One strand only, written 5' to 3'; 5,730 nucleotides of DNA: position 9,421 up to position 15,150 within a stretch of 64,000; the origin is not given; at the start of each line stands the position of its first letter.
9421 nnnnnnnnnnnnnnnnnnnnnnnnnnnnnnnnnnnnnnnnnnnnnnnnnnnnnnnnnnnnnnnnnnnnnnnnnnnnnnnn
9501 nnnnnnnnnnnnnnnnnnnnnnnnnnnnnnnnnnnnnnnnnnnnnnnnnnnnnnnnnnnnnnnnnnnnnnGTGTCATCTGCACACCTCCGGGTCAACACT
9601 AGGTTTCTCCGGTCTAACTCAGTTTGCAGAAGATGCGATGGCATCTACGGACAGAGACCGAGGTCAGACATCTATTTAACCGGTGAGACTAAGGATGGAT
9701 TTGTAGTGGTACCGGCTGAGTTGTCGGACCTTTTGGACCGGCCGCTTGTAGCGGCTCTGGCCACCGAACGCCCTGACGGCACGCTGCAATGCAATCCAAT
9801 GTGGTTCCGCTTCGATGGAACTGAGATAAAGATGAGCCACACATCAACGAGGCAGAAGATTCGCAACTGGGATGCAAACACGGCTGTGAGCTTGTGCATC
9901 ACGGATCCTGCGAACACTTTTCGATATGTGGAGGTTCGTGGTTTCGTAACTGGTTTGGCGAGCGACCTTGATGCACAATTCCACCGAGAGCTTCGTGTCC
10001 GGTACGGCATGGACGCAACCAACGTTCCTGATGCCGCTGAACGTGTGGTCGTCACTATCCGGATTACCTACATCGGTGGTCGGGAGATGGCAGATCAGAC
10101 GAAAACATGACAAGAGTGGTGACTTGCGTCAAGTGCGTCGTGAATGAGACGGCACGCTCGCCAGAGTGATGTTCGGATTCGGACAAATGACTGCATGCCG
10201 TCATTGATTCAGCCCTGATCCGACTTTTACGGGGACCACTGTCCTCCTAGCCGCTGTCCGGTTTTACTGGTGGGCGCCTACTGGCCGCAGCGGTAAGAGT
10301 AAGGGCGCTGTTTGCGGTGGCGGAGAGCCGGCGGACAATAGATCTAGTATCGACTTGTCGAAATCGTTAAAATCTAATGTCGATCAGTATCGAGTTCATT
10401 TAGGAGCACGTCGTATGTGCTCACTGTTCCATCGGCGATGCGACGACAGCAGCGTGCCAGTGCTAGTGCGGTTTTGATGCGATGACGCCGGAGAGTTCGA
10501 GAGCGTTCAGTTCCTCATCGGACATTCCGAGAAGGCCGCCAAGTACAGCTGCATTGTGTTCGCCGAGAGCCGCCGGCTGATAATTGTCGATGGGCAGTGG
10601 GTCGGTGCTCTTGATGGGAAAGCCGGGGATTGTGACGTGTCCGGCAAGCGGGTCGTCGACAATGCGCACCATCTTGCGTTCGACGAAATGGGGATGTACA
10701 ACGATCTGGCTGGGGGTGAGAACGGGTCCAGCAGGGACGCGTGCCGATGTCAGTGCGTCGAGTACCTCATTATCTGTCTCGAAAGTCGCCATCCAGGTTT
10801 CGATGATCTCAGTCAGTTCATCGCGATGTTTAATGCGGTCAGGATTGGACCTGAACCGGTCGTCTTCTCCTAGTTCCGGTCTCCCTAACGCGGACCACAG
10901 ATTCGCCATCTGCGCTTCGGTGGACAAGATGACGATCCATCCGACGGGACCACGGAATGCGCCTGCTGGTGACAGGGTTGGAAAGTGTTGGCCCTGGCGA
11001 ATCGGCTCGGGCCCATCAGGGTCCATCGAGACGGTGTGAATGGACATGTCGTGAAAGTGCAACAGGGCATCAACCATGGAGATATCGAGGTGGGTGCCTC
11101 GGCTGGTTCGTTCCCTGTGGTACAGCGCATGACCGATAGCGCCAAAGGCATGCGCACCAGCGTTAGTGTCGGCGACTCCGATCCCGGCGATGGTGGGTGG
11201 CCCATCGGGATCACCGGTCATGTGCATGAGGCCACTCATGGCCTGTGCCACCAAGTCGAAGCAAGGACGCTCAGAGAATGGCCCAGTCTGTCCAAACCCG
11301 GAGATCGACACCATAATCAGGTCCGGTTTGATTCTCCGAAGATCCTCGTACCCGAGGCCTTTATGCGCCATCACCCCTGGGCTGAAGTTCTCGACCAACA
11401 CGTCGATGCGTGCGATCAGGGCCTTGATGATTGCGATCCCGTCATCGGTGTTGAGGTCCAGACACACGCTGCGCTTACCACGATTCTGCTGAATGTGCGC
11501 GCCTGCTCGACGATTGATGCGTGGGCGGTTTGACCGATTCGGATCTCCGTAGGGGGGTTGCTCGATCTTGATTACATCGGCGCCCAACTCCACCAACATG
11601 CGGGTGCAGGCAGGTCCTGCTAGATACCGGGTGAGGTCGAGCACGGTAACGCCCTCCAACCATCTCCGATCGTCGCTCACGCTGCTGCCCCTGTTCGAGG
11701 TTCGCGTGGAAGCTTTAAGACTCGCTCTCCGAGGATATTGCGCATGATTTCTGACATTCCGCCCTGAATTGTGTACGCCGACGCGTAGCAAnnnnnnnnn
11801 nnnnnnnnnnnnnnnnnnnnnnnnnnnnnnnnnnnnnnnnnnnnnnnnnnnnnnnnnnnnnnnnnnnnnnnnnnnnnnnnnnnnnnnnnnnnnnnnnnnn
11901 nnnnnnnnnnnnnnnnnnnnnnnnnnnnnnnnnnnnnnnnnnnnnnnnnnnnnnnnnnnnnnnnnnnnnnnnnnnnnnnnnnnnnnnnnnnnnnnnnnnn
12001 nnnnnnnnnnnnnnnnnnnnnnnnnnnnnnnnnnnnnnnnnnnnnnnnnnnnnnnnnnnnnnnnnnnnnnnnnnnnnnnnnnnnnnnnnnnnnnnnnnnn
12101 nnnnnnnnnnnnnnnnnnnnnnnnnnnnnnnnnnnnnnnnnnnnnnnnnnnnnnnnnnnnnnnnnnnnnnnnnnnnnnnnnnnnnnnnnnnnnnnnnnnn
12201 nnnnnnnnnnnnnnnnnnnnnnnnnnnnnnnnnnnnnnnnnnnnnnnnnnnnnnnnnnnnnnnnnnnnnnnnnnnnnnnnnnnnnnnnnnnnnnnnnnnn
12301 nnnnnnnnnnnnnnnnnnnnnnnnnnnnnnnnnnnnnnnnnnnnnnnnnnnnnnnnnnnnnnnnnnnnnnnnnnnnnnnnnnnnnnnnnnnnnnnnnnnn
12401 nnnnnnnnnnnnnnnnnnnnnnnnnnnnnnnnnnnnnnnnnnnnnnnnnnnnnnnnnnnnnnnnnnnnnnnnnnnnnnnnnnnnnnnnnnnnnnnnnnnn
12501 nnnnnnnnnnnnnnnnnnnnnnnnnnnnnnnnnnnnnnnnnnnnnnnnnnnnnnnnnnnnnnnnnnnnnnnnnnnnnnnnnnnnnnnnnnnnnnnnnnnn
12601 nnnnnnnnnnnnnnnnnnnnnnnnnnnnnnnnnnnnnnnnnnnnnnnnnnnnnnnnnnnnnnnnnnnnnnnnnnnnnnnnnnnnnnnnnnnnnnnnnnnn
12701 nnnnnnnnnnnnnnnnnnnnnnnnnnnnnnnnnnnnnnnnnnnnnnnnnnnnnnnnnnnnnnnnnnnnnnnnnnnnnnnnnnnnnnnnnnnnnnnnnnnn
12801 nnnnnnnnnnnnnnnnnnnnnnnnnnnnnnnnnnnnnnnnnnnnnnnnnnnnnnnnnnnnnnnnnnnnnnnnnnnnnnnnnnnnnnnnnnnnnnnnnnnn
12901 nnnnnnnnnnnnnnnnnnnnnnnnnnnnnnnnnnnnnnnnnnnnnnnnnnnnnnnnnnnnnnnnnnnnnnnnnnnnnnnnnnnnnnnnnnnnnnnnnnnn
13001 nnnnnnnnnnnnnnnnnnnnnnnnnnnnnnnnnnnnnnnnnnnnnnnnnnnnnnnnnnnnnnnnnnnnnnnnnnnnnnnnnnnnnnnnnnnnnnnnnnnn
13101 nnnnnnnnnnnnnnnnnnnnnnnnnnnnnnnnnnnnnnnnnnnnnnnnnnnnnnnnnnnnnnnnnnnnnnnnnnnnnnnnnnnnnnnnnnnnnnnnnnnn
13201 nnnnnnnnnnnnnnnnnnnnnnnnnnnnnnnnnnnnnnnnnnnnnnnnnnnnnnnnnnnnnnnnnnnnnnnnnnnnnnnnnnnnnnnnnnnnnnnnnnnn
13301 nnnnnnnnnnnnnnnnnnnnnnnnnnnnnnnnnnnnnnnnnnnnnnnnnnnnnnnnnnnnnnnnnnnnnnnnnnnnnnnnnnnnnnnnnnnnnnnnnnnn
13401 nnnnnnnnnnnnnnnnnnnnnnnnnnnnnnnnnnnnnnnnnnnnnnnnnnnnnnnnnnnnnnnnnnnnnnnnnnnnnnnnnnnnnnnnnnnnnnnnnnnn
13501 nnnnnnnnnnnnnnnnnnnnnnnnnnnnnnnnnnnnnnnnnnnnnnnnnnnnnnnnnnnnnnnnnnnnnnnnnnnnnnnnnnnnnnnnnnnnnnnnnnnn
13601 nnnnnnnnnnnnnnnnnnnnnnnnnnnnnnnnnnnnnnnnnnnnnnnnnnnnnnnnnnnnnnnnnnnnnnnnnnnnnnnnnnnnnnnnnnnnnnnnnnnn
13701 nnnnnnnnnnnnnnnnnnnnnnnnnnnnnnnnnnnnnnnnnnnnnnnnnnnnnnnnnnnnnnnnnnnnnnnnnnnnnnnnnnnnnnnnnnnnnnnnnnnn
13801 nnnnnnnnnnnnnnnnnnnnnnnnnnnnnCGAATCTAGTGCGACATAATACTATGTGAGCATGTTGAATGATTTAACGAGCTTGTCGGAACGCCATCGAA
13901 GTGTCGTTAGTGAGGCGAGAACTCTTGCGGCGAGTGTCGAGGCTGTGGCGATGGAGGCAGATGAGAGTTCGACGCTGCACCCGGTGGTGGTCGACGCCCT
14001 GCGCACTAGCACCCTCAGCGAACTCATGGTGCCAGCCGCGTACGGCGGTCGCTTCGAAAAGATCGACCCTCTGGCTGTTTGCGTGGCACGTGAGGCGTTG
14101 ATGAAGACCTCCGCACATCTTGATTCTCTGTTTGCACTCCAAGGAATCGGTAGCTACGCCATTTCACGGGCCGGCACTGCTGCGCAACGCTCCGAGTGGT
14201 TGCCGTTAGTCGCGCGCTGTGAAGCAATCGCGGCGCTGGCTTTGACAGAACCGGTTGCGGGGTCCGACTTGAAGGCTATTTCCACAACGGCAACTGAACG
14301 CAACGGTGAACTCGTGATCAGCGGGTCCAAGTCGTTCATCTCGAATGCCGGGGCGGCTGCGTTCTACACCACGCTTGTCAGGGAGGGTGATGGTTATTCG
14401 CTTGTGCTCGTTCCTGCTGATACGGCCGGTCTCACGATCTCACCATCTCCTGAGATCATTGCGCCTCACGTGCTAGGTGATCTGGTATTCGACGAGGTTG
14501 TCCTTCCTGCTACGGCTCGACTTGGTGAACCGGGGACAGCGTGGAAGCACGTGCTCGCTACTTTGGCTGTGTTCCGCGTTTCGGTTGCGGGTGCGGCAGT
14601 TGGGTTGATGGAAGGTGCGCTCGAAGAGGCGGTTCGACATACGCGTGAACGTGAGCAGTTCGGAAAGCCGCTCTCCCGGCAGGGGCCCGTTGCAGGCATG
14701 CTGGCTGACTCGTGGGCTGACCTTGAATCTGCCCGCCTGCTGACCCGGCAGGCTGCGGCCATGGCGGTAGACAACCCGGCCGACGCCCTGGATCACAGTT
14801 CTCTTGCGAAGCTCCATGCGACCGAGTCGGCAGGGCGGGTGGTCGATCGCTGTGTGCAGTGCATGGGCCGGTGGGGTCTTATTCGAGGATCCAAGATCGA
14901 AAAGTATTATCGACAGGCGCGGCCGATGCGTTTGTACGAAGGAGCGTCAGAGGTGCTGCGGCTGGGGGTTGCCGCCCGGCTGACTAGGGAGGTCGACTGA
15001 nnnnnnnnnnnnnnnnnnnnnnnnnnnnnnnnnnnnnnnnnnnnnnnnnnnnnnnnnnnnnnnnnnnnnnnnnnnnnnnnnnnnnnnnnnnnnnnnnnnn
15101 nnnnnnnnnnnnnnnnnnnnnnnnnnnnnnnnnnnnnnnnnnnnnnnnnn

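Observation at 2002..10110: BMC shell genes embedded inside a family-5 ABC importer operon, with no canonical metabolosome or carboxysome core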

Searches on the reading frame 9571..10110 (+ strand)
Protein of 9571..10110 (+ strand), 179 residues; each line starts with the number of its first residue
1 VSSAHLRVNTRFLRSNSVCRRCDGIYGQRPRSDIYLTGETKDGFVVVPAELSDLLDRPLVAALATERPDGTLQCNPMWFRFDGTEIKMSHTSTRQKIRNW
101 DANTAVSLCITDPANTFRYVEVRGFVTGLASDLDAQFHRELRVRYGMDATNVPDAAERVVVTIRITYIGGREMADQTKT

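Call 4: search_protein_families(library=pfam, proteins=[window:9571-10110:+], max_evalue=0.1)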
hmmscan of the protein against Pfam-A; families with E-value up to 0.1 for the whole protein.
window:9571-10110:+ (179 aa): 2 families
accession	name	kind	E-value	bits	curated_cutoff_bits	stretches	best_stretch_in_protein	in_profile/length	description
PF01243.27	PNPOx_N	-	4.6e-11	43.6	28.1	1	49-168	3-116/120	Pyridoxamine 5'-phosphate oxidase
PF05166.18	YcgL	-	0.088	13.6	25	0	25-66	3-44/73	YcgL domain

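Call 5: search_protein_families(library=ncbifam, proteins=[window:9571-10110:+], max_evalue=0.1)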
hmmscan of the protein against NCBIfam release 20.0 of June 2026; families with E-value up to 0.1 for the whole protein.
window:9571-10110:+ (179 aa): 4 families
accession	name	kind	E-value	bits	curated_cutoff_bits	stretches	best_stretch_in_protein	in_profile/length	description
TIGR03618.1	Rv1155_F420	subfamily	1.5e-27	96.3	79.05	1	52-169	2-126/127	TIGR03618 family F420-dependent PPOX class oxidoreductase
TIGR03667.1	Rv3369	hypoth_equivalog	5.9e-10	39.2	125.3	1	47-159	3-115/130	TIGR03667 family PPOX class F420-dependent oxidoreductase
TIGR04023.1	PPOX_MSMEG_5819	subfamily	6.4e-08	32.5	85.6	1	60-143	14-105/115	PPOX class F420-dependent oxidoreductase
TIGR03666.1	Rv2061_F420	subfamily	0.0002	21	84.9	1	58-153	12-107/132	PPOX class F420-dependent oxidoreductase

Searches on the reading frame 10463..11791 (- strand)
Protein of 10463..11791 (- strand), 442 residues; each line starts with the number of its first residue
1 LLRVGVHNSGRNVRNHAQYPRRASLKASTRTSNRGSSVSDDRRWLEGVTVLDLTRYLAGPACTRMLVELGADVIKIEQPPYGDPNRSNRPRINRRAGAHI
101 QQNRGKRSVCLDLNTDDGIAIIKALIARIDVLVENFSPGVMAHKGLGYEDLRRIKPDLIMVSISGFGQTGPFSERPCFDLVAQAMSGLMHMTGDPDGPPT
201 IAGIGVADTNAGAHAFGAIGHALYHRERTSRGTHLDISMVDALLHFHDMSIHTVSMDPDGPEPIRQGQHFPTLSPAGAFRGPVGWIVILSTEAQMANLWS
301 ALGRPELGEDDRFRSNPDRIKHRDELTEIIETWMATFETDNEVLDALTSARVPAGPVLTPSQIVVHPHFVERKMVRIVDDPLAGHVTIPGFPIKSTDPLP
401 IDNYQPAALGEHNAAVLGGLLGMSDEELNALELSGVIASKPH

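Call 21: search_protein_families(library=pfam, proteins=[window:10463-11791:-], max_evalue=0.0001)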
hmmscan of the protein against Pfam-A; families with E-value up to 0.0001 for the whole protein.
window:10463-11791:- (442 aa): 1 family
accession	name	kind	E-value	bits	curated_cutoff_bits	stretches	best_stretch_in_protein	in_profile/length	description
PF02515.22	CoA_transf_3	-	1.2e-108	364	23.3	1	45-413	1-366/366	CoA-transferase family III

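Call 44: search_protein_families(library=ncbifam, proteins=[window:10463-11791:-], max_evalue=1e-10)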
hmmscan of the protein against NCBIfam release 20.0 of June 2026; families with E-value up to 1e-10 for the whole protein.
window:10463-11791:- (442 aa): 7 families
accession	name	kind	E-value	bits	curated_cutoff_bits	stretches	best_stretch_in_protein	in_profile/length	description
NF041294.1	Scnl_mescCoAtase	equivalog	1.2e-80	271.5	700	1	45-417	4-380/381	succinyl-CoA:mesaconate CoA-transferase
NF003809.0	PRK05398.1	subfamily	1.8e-75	254.1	442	2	44-246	4-207/416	formyl-CoA transferase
NF052585.1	SucGlutTfsCaiB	equivalog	4.6e-73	246.1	750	1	42-420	5-388/394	succinate--glutarate CoA-transferase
TIGR03253.1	oxalate_frc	equivalog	6.8e-72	242.4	504.2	2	45-246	4-206/416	formyl-CoA transferase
NF008511.0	PRK11430.1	equivalog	3.2e-71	240.5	522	1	45-396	10-354/381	CoA:oxalate CoA-transferase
NF002914.1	PRK03525.1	equivalog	1.8e-28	99.6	413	1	45-437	10-397/400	L-carnitine CoA-transferase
TIGR04253.1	mesacon_CoA_iso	equivalog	1e-18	67.6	725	1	45-438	3-401/403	2-methylfumaryl-CoA isomerase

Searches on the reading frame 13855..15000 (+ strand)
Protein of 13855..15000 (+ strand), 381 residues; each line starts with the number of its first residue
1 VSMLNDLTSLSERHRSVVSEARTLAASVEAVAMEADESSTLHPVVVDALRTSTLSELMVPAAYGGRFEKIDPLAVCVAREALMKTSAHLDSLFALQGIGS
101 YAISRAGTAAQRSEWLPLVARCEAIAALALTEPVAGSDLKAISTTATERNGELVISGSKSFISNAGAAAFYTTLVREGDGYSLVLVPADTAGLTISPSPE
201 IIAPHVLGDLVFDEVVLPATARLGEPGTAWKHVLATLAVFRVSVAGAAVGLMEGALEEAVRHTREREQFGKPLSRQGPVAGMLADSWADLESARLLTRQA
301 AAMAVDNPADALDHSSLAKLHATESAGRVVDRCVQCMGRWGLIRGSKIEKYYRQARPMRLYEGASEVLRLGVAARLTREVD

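Call 21: search_protein_families(library=pfam, proteins=[window:13855-15000:+], max_evalue=0.0001)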
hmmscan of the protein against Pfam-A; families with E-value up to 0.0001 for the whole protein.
window:13855-15000:+ (381 aa): 5 families
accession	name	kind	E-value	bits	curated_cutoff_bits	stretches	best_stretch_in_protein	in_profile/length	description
PF00441.29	Acyl-CoA_dh_1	-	4.7e-35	121.4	22.4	1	230-376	4-149/150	Acyl-CoA dehydrogenase, C-terminal domain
PF02770.24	Acyl-CoA_dh_M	-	2.1e-18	66.7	33.3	1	127-213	1-95/97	Acyl-CoA dehydrogenase, middle domain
PF08028.16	Acyl-CoA_dh_2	-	3.2e-12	47.3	22.7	1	244-365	3-133/134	Acyl-CoA dehydrogenase, C-terminal domain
PF02771.21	Acyl-CoA_dh_N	-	5.8e-12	46.4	22.9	1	11-122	1-112/113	Acyl-CoA dehydrogenase, N-terminal domain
PF22924.1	ACOX_C_alpha1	-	3.4e-07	30.6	27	0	305-375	97-167/169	Acyl-CoA oxidase, C-alpha1 domain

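Call 44: search_protein_families(library=ncbifam, proteins=[window:13855-15000:+], max_evalue=1e-10)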
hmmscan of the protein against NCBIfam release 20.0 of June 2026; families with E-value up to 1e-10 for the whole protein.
window:13855-15000:+ (381 aa): 17 families
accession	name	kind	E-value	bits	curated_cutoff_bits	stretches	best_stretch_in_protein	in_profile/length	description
NF042972.1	AcrlCoAredClosAcrC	equivalog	2.3e-57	194.4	640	1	10-375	5-375/378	acryloyl-CoA reductase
NF043006.1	CyhCrbnylCoADH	equivalog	1.4e-55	188.8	650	1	15-376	9-375/380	cyclohexane-1-carbonyl-CoA dehydrogenase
NF045552.1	GlutCoADH_Des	equivalog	2.6e-41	142.1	470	1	46-373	43-376/387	glutaryl-CoA dehydrogenase Acd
NF042439.1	SulpropCoADesulf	equivalog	7.7e-40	136.8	600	1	20-376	3-370/379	3-sulfinopropanoyl-CoA desulfinase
NF045652.1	ProlPCPDhRedW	equivalog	9.9e-40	136.5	650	1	58-376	49-373/376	L-prolyl-[peptidyl-carrier protein] dehydrogenase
NF058590.1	AcCoDHFadEBacil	equivalog_domain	1.4e-39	136.1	600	1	56-378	69-412/586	acyl-CoA dehydrogenase FadE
NF008997.0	PRK12341.1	equivalog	4.6e-39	134.6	537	1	29-374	26-373/382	acyl-CoA dehydrogenase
NF053553.1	prodigi_MBC_PigA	equivalog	2.5e-37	128.9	500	1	14-375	9-378/381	prodigiosin MBC biosynthesis dehydrogenase PigA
NF002885.1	PRK03354.1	equivalog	1.2e-34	119.9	540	1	28-373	25-370/378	crotonobetainyl-CoA dehydrogenase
TIGR03207.1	cyc_hxne_CoA_dh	equivalog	2e-29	102.5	575.35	1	11-373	2-368/372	cyclohexanecarboxyl-CoA dehydrogenase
NF052270.1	Staph_DH_FadE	equivalog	6.1e-29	100.9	600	1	89-377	102-394/400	acyl-CoA dehydrogenase FadE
TIGR03203.1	pimD_small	equivalog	5.5e-21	75.1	652.7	1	79-354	74-354/378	pimeloyl-CoA dehydrogenase small subunit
NF049984.1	Rv1679_FadE16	equivalog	4.6e-18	65.6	600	1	29-359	13-348/371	Rv1679 family acyl-CoA dehydrogenase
NF007000.1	PRK09463.1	subfamily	1e-17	63.8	600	0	23-146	57-179/726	acyl-CoA dehydrogenase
NF009586.0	PRK13026.1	subfamily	5.1e-15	54.8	608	0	36-146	104-214/777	acyl-CoA dehydrogenase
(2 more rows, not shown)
